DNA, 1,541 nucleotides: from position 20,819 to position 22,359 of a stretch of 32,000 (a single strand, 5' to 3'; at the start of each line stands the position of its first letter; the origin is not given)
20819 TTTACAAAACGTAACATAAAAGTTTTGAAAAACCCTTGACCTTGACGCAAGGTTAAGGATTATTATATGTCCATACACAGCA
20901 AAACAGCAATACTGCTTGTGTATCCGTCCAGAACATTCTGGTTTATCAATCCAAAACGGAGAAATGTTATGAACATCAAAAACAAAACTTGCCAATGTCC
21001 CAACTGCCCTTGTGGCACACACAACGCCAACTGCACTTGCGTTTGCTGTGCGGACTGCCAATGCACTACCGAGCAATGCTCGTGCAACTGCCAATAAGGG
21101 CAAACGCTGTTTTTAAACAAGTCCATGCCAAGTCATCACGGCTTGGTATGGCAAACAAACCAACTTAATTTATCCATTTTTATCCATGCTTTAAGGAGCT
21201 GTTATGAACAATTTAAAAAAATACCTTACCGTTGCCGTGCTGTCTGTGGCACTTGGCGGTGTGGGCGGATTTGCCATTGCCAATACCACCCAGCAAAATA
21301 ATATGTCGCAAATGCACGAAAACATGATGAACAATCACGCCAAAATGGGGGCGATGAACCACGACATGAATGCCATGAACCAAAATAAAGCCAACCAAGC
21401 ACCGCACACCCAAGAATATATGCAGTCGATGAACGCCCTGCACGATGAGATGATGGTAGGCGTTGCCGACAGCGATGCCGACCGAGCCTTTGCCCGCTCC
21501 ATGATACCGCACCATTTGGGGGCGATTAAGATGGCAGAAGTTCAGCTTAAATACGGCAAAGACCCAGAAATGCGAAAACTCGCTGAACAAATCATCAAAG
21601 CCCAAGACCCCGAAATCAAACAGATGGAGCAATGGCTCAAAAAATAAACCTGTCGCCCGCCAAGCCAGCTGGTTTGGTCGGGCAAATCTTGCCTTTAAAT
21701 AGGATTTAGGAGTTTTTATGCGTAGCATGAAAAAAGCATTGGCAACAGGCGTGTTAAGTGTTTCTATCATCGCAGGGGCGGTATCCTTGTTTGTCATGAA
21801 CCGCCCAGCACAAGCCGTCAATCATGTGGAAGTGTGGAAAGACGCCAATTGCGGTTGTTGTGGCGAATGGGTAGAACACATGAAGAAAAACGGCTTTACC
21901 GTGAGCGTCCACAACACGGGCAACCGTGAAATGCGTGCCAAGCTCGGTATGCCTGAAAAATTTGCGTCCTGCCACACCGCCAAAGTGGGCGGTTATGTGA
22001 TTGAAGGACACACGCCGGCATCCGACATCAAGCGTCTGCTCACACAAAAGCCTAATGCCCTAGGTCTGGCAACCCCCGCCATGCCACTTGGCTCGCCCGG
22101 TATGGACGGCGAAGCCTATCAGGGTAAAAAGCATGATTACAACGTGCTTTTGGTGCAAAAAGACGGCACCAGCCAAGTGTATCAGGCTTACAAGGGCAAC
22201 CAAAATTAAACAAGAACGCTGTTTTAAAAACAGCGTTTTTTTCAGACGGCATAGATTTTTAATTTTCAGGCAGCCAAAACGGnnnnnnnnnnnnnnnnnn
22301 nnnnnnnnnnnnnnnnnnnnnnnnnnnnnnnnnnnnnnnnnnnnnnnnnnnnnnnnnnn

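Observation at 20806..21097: Unannotated 42-aa, 31% cysteine metallothionein-like ORF under a CueR-type MerR promoter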

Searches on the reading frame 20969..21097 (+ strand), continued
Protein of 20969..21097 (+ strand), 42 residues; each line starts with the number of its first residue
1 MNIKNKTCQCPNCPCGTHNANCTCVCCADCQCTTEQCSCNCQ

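Call 47: find_encoding_contigs(protein=P0003, flank=3000, max_places=3)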
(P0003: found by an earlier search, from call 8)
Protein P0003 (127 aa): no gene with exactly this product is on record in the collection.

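Call 48: find_encoding_contigs(protein=P0099, flank=3000, max_places=2)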
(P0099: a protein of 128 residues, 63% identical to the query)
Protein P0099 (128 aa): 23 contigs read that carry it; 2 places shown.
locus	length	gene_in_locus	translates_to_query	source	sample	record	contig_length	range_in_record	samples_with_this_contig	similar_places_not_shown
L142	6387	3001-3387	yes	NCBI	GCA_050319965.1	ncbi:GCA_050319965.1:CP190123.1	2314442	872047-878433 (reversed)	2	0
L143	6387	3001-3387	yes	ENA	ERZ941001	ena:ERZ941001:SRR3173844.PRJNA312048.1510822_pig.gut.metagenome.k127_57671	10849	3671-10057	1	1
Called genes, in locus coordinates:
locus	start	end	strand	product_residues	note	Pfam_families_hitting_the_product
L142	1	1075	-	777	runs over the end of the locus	PF04945:YHS, PF19335:HMBD, PF00122:E1-E2_ATPase, PF00702:Hydrolase, PF08282:Hydrolase_3 (faint)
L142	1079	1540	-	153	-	PF19335:HMBD, PF11666:DUF2933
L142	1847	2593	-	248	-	PF03713:DUF305, PF13628:DUF4142 (weak), PF03713:DUF305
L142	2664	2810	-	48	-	-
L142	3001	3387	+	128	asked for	PF00376:MerR, PF13411:MerR_1, PF09278:MerR-DNA-bind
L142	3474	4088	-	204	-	PF01545:Cation_efflux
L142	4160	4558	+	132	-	PF13411:MerR_1, PF00376:MerR, PF09278:MerR-DNA-bind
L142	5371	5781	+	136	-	PF00873:ACR_tran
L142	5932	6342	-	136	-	-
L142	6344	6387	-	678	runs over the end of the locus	-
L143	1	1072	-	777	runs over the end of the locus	PF04945:YHS, PF19335:HMBD, PF00122:E1-E2_ATPase, PF00702:Hydrolase, PF08282:Hydrolase_3 (faint)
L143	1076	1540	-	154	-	PF19335:HMBD, PF11666:DUF2933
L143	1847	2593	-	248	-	PF03713:DUF305, PF13628:DUF4142 (weak), PF03713:DUF305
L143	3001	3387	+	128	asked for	PF00376:MerR, PF13411:MerR_1, PF09278:MerR-DNA-bind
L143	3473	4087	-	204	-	PF01545:Cation_efflux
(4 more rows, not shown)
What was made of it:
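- In A. pleuropneumoniae the operon continues to a P-type ATPase with YHS/HMBD domains (call 48).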

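Call 49: find_encoding_contigs(protein=P0038, flank=3000, max_places=2)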
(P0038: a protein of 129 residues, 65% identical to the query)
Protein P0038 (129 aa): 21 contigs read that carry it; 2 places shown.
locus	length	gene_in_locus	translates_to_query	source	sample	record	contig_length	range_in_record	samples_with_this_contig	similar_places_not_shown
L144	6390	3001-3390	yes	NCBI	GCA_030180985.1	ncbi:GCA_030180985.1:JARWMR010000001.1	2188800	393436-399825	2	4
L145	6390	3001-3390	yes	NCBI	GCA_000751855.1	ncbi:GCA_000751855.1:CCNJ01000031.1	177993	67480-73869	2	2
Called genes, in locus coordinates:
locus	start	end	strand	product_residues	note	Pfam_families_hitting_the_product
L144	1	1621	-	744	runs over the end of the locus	PF00403:HMA, PF00122:E1-E2_ATPase, PF00702:Hydrolase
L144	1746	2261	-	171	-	PF00581:Rhodanese, PF11127:YgaP-like_TM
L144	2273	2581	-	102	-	PF01022:HTH_5, PF12802:MarR_2, PF12840:HTH_20, PF13601:HTH_34 (weak)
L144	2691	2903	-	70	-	PF00403:HMA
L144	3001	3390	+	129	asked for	PF00376:MerR, PF13411:MerR_1, PF09278:MerR-DNA-bind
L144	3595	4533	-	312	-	PF20511:PMI_typeI_cat, PF07883:Cupin_2 (faint), PF21621:MPI_cupin_dom, PF01238:PMI_typeI_C (weak)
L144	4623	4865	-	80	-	-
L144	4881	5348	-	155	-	PF11042:DUF2750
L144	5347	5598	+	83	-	-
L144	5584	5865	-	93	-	PF04977:DivIC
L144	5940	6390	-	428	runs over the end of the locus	PF03952:Enolase_N, PF00113:Enolase_C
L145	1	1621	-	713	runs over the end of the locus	PF00403:HMA, PF00122:E1-E2_ATPase, PF00702:Hydrolase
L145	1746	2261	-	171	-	PF00581:Rhodanese, PF11127:YgaP-like_TM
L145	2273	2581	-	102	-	PF01022:HTH_5, PF12802:MarR_2, PF12840:HTH_20, PF13601:HTH_34 (weak)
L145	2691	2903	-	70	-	PF00403:HMA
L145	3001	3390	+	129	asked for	PF00376:MerR, PF13411:MerR_1, PF09278:MerR-DNA-bind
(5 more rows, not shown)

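Call 50: find_encoding_contigs(protein=P0011, flank=3000, max_places=2)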
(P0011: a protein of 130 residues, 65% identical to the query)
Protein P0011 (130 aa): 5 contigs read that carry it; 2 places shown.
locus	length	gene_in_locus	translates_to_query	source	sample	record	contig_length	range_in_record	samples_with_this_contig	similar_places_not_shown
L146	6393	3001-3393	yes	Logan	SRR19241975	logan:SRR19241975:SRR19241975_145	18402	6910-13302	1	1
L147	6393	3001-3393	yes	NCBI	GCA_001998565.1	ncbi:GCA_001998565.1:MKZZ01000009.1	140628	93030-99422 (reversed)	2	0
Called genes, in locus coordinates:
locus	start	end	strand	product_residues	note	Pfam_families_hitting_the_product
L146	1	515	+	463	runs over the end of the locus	PF00672:HAMP, PF00512:HisKA, PF02518:HATPase_c, PF13589:HATPase_c_3 (weak)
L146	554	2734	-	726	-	PF00403:HMA, PF00122:E1-E2_ATPase, PF00702:Hydrolase, PF08282:Hydrolase_3 (faint)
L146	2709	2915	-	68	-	PF00403:HMA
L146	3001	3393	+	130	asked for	PF00376:MerR, PF13411:MerR_1, PF09278:MerR-DNA-bind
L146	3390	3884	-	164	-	PF01340:MetJ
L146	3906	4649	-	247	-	PF01755:Glyco_transf_25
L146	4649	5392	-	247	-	PF14393:DUF4422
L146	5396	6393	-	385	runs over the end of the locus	PF13450:NAD_binding_8, PF01593:Amino_oxidase (weak), PF03275:GLF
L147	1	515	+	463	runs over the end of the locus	PF00672:HAMP, PF00512:HisKA, PF02518:HATPase_c, PF13589:HATPase_c_3 (weak)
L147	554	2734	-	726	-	PF00403:HMA, PF00122:E1-E2_ATPase, PF00702:Hydrolase, PF08282:Hydrolase_3 (faint)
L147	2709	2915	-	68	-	PF00403:HMA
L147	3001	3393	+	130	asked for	PF00376:MerR, PF13411:MerR_1, PF09278:MerR-DNA-bind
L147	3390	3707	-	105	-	PF01340:MetJ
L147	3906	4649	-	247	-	PF01755:Glyco_transf_25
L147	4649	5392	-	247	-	PF14393:DUF4422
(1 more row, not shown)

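Call 55: find_encoding_contigs(protein=P0114, flank=3000, max_places=3)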
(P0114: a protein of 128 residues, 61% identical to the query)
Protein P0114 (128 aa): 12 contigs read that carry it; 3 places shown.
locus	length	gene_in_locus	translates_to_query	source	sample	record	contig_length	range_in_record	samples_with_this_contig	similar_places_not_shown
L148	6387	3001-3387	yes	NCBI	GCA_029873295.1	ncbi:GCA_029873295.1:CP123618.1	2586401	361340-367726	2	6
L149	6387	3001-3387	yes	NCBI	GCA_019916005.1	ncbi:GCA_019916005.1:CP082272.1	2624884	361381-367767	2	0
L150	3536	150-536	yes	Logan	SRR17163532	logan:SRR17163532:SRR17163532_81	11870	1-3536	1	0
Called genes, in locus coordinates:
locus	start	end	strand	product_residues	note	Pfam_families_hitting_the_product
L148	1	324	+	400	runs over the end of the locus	PF00083:Sugar_tr, PF01306:LacY_symp, PF07690:MFS_1, PF13347:MFS_2, PF07690:MFS_1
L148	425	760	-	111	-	PF00892:EamA (weak), PF00893:Multi_Drug_Res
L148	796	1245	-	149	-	PF22381:Staph_reg_Sar_Rot (weak), PF12802:MarR_2, PF13463:HTH_27 (weak)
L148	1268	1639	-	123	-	PF06993:DUF1304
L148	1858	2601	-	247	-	PF03713:DUF305, PF13628:DUF4142 (weak), PF03713:DUF305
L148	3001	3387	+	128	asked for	PF00376:MerR, PF13411:MerR_1, PF09278:MerR-DNA-bind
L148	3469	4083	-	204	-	PF01545:Cation_efflux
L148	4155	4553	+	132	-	PF13411:MerR_1, PF00376:MerR, PF09278:MerR-DNA-bind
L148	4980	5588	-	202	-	PF00107:ADH_zinc_N, PF13602:ADH_zinc_N_2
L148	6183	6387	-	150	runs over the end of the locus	PF00436:SSB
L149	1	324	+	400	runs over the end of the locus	PF00083:Sugar_tr, PF01306:LacY_symp, PF07690:MFS_1, PF13347:MFS_2, PF07690:MFS_1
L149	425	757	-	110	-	PF00892:EamA (weak), PF00893:Multi_Drug_Res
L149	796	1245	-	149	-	PF22381:Staph_reg_Sar_Rot (weak), PF12802:MarR_2, PF13463:HTH_27 (weak)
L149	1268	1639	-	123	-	PF06993:DUF1304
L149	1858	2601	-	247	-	PF03713:DUF305, PF13628:DUF4142 (weak), PF03713:DUF305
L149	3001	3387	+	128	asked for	PF00376:MerR, PF13411:MerR_1, PF09278:MerR-DNA-bind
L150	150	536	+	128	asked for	PF00376:MerR, PF13411:MerR_1, PF09278:MerR-DNA-bind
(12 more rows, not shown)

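Call 56: find_encoding_contigs(protein=P0072, flank=3000, max_places=3)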
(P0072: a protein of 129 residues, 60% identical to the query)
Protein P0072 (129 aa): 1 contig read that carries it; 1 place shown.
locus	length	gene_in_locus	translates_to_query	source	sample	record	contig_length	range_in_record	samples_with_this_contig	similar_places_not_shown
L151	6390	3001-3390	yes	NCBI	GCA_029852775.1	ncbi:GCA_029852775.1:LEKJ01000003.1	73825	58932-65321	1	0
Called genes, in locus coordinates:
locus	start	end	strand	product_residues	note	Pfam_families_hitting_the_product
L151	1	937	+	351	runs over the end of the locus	PF00724:Oxidored_FMN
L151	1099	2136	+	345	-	PF00296:Bac_luciferase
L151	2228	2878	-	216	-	PF13628:DUF4142 (faint), PF03713:DUF305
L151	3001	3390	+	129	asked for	PF00376:MerR, PF13411:MerR_1, PF09278:MerR-DNA-bind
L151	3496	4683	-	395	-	PF00465:Fe-ADH, PF13685:Fe-ADH_2, PF25137:ADH_Fe_C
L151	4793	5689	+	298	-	PF00126:HTH_1, PF03466:LysR_substrate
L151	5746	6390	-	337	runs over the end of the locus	PF08240:ADH_N, PF00107:ADH_zinc_N, PF13602:ADH_zinc_N_2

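Call 57: find_encoding_contigs(protein=P0045, flank=3000, max_places=3)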
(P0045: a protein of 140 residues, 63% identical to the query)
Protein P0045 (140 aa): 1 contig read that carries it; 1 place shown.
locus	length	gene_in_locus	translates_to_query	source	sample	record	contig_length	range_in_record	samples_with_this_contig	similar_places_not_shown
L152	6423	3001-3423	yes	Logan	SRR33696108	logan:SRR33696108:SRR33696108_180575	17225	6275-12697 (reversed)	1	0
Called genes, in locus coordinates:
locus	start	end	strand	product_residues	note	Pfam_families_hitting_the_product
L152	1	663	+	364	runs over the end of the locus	PF13167:GTP-bdg_N, PF03193:RsgA_GTPase (faint), PF16360:GTP-bdg_M, PF01926:MMR_HSR1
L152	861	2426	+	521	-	PF03741:TerC, PF00571:CBS, PF03471:CorC_HlyC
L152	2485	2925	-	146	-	PF06966:DUF1295 (weak), PF04191:PEMT, PF04140:ICMT (weak), PF01222:ERG4_ERG24 (weak)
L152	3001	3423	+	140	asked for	PF00376:MerR, PF13411:MerR_1, PF09278:MerR-DNA-bind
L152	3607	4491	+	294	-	PF09313:TehB-like, PF03848:TehB, PF13489:Methyltransf_23, PF13847:Methyltransf_31, PF08241:Methyltransf_11, PF08242:Methyltransf_12, PF13649:Methyltransf_25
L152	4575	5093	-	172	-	PF04115:Ureidogly_lyase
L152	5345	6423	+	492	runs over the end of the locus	PF04715:, PF00425:Chorismate_bind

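Call 67: search_protein_families(library=pfam, proteins=[L142:1079-1540:-, L142:1847-2593:-], max_evalue=10)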
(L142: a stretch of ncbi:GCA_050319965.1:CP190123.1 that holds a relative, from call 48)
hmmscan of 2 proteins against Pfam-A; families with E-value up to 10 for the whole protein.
L142:1079-1540:- (153 aa): 2 families
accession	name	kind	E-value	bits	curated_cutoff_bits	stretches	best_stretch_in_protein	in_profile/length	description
PF11666.13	DUF2933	-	2.4e-22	79.2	21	1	96-144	3-50/52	Protein of unknown function (DUF2933)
PF19335.5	HMBD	-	5.4e-15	55.5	23.6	1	36-61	2-27/28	Heavy metal binding domain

L142:1847-2593:- (248 aa): 2 families
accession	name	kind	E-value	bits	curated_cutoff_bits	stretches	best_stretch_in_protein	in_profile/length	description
PF03713.19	DUF305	-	3.2e-50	170.6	27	2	104-246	1-151/151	Domain of unknown function (DUF305)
PF13628.12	DUF4142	-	4.9e-05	24.1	27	2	103-231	2-124/138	Domain of unknown function (DUF4142)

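Call 76: predict_structure(protein=window:20969-21097:+)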
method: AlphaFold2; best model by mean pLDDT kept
length: 42 residues; sequences in the alignment: 1
mean_pLDDT: 58.6   pTM: 0.29
mean pLDDT of the five models: 58.6, 55.6, 55.5, 53.8, 50.0
residues with pLDDT >= 90: 0; 70-90: 2; 50-70: 34; < 50: 6
segments of 3 or more residues with pLDDT < 50: 1-6
pLDDT, mean of each block of 10 residues (from residue 1): 47 61 63 63 63
secondary structure, 60 per line:
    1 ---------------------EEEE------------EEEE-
elements in order: E22-25 E38-41
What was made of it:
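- AlphaFold gives no confident fold (pLDDT 58.6, call 76).
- Tried and rejected: AlphaFold on the single sequence gave pLDDT 58.6 (call 76).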

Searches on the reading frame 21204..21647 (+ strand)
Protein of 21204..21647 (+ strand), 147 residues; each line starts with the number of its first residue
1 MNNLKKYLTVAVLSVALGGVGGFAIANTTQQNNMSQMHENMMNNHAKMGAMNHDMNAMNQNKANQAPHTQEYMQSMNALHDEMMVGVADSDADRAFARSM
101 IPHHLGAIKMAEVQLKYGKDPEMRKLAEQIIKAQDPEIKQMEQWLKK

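Call 3: search_protein_families(library=pfam, proteins=[window:21204-21647:+], max_evalue=0.01)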
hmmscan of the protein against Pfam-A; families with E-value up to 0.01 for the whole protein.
window:21204-21647:+ (147 aa): 1 family
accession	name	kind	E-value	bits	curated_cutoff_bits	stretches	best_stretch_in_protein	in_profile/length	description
PF03713.19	DUF305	-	6.2e-18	65.7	27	1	28-145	40-151/151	Domain of unknown function (DUF305)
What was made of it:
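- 21204..21647 (+): copM-like DUF305 gene, 147 aa, with a signal-peptide-like N-terminus. PF03713 6.2e-18 (call 3).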

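Call 4: search_protein_families(library=ncbifam, proteins=[window:21204-21647:+], max_evalue=0.01)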
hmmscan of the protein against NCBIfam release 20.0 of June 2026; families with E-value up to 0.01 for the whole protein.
window:21204-21647:+ (147 aa): 1 family
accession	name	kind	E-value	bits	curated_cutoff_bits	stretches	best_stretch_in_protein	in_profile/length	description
NF049983.1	CopM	equivalog_domain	1.9e-34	117.5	90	1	72-145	1-73/73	CopM family metallochaperone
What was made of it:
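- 21204..21647 (+): NCBIfam NF049983 CopM 117.5 bits against a cut-off of 90 (call 4).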

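Call 7: find_encoding_contigs(protein=window:21204-21647:+, flank=6000, max_places=10)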
Protein window:21204-21647:+ (147 aa): no gene with exactly this product is on record in the collection.

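Call 8: list_cluster_members(proteins=[window:20969-21094:+, window:20885-21094:+, window:21204-21647:+, window:20423-20806:-, window:21718-22209:+])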
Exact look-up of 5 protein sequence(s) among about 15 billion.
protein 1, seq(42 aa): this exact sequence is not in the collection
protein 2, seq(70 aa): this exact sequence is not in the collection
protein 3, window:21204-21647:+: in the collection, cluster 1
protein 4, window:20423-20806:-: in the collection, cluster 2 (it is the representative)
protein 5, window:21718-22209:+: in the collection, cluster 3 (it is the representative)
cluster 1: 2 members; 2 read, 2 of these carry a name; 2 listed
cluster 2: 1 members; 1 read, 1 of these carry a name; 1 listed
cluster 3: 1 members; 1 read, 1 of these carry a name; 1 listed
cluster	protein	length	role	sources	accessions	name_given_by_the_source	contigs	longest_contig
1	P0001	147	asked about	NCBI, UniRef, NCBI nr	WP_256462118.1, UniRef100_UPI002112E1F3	CopM family metallochaperone [Moraxella nasovis] | CopM family metallochaperone n=1 Tax=Moraxella nasovis TaxID=2904121 RepID=UPI002112E1F3 | DUF305 domain-containing protein [Moraxella nasovis]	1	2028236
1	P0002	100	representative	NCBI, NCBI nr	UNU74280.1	DUF305 domain-containing protein [Moraxella nasovis]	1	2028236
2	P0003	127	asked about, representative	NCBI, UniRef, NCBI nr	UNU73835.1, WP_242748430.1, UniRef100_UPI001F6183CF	Cu(I)-responsive transcriptional regulator [Moraxella nasovis] | Cu(I)-responsive transcriptional regulator n=1 Tax=Moraxella nasovis TaxID=2904121 ...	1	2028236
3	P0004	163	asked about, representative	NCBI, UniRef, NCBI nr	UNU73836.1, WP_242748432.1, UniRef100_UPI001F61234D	DUF411 domain-containing protein [Moraxella nasovis] | DUF411 domain-containing protein n=1 Tax=Moraxella nasovis TaxID=2904121 ...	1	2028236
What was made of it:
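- Checked: Unannotated: neither the 42-aa nor the 70-aa reading is in a collection of about 15 billion proteins that does hold the neighbouring M. nasovis proteins (call 8).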

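Call 67: search_protein_families(library=pfam, proteins=[L142:1079-1540:-, L142:1847-2593:-], max_evalue=10)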
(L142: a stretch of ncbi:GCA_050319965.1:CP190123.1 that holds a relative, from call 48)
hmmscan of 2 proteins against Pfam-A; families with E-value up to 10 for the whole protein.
L142:1079-1540:- (153 aa): 2 families
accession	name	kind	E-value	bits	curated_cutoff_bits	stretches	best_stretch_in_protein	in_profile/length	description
PF11666.13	DUF2933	-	2.4e-22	79.2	21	1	96-144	3-50/52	Protein of unknown function (DUF2933)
PF19335.5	HMBD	-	5.4e-15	55.5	23.6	1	36-61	2-27/28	Heavy metal binding domain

L142:1847-2593:- (248 aa): 2 families
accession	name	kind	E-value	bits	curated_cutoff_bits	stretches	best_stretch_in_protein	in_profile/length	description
PF03713.19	DUF305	-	3.2e-50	170.6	27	2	104-246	1-151/151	Domain of unknown function (DUF305)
PF13628.12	DUF4142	-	4.9e-05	24.1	27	2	103-231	2-124/138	Domain of unknown function (DUF4142)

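Call 85: search_dna_similar(query=window:21204-21647:+, collection=plasmids, mode=protein, max_evalue=1e-20, max_rows=25)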
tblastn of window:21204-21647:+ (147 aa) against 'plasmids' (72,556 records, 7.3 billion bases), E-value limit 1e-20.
Records with a match: 320; places in all: 326; records where one place covers at least 80% of the query: 0.
Best place of each record, by identity: 60-80% 320.
By first word of the organism name: Klebsiella 296; Escherichia 12; Citrobacter 7; Lelliottia 1; Salmonella 1; Enterobacteriaceae 1; Enterobacter 1; Actinobacillus 1.
By predicted mobility (MOB-suite, as given by PLSDB): conjugative 279; non-mobilizable 23; mobilizable 18.
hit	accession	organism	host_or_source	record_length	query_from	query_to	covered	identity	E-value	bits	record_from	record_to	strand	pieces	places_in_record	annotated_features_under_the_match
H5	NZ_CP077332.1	Lelliottia amnigena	-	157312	69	145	52%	68.8%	5e-21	95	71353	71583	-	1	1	DUF305 domain-containing protein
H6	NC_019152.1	Klebsiella pneumoniae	-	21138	67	146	54%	63.8%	2e-21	96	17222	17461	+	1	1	DUF305 domain-containing protein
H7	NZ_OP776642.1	Klebsiella pneumoniae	-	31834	67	146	54%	63.8%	2e-21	96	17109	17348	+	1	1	DUF305 domain-containing protein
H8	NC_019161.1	Klebsiella pneumoniae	Homo sapiens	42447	67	146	54%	63.8%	2e-21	96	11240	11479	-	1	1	DUF305 domain-containing protein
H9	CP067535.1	Klebsiella pneumoniae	Homo sapiens,urine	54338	67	146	54%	63.8%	2e-21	96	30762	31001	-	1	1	DUF305 domain-containing protein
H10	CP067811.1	Klebsiella pneumoniae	Homo sapiens,urine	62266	67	146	54%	63.8%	2e-21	96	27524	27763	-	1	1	DUF305 domain-containing protein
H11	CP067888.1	Klebsiella pneumoniae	Homo sapiens,urine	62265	67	146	54%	63.8%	2e-21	96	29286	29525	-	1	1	DUF305 domain-containing protein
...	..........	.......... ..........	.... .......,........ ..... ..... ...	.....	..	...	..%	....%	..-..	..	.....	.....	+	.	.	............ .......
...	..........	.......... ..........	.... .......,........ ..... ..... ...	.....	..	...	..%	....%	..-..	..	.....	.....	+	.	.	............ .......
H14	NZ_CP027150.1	Klebsiella pneumoniae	-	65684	67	146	54%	63.8%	2e-21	96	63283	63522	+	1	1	DUF305 domain-containing protein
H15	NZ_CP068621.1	Klebsiella pneumoniae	Homo sapiens,blood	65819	67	146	54%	63.8%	2e-21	96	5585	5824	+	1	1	DUF305 domain-containing protein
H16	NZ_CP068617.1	Klebsiella pneumoniae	Homo sapiens,blood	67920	67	146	54%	63.8%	2e-21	96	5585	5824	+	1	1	DUF305 domain-containing protein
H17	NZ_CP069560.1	Escherichia coli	Homo sapiens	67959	67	146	54%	63.8%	2e-21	96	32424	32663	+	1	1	DUF305 domain-containing protein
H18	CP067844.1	Klebsiella pneumoniae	Homo sapiens,wound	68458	67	146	54%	63.8%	2e-21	96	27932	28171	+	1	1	DUF305 domain-containing protein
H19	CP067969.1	Klebsiella pneumoniae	Homo sapiens,urine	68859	67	146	54%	63.8%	2e-21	96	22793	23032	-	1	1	DUF305 domain-containing protein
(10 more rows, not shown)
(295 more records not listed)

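Call 86: get_annotated_region(hit=H6, flank=2500)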
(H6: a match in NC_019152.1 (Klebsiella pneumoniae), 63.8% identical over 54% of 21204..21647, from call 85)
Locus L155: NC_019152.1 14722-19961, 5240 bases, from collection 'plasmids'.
description: Klebsiella pneumoniae plasmid pSLMT, complete sequence
organism: Klebsiella pneumoniae (NCBI taxid 573)
taxonomy: Bacteria; Pseudomonadota; Gammaproteobacteria; Enterobacterales; Enterobacteriaceae; Klebsiella; Klebsiella pneumoniae
host: -; source: -; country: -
typing (MOB-suite, as given by PLSDB): non-mobilizable; replicon IncFII,rep_cluster_2183
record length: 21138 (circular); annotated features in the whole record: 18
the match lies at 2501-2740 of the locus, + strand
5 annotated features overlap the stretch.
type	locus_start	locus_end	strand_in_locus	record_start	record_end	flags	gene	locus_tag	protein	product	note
CDS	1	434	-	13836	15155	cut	-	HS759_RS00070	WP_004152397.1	IS1182-like element ISKpn6 family transposase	GO:0006313 - DNA transposition [Evidence IEA]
CDS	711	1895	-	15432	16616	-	-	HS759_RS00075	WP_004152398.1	ISAs1-like element ISKpn31 family transposase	GO:0006313 - DNA transposition [Evidence IEA]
CDS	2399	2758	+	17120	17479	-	-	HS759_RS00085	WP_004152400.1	DUF305 domain-containing protein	-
CDS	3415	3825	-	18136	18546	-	-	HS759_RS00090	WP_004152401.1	hypothetical protein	-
CDS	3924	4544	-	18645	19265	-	-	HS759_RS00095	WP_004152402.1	recombinase family protein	-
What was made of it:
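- Tried and rejected: DUF305 genes on Klebsiella plasmids are in an unrelated transposon context (calls 85, 86).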

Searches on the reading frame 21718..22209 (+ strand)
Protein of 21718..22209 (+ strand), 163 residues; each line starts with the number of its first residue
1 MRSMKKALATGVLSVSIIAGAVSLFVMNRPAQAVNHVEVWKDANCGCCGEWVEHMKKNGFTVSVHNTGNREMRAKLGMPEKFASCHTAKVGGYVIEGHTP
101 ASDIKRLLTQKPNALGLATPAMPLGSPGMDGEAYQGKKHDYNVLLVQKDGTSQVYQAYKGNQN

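Call 3: search_protein_families(library=pfam, proteins=[window:21718-22209:+], max_evalue=0.01)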
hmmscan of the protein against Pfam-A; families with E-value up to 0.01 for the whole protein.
window:21718-22209:+ (163 aa): 1 family
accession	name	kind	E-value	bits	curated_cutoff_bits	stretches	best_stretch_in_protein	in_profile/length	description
PF04214.18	DUF411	-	9.8e-26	89.7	27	1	83-129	2-48/48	Protein of unknown function, DUF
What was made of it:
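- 21718..22209 (+): DUF411 (CopG-like) gene, 163 aa, with a signal-peptide-like N-terminus. PF04214 9.8e-26 (call 3).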

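Call 4: search_protein_families(library=ncbifam, proteins=[window:21718-22209:+], max_evalue=0.01)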
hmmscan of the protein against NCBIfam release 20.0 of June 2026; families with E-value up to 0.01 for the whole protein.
window:21718-22209:+ (163 aa): 0 families

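Call 67: search_protein_families(library=pfam, proteins=[L142:1079-1540:-, L142:1847-2593:-], max_evalue=10)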
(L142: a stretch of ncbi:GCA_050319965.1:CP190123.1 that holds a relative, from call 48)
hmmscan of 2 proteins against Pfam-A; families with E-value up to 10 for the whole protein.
L142:1079-1540:- (153 aa): 2 families
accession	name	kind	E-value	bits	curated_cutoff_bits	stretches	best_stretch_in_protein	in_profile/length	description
PF11666.13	DUF2933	-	2.4e-22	79.2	21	1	96-144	3-50/52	Protein of unknown function (DUF2933)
PF19335.5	HMBD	-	5.4e-15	55.5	23.6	1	36-61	2-27/28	Heavy metal binding domain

L142:1847-2593:- (248 aa): 2 families
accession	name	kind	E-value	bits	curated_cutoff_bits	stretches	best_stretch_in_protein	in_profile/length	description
PF03713.19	DUF305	-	3.2e-50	170.6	27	2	104-246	1-151/151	Domain of unknown function (DUF305)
PF13628.12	DUF4142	-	4.9e-05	24.1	27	2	103-231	2-124/138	Domain of unknown function (DUF4142)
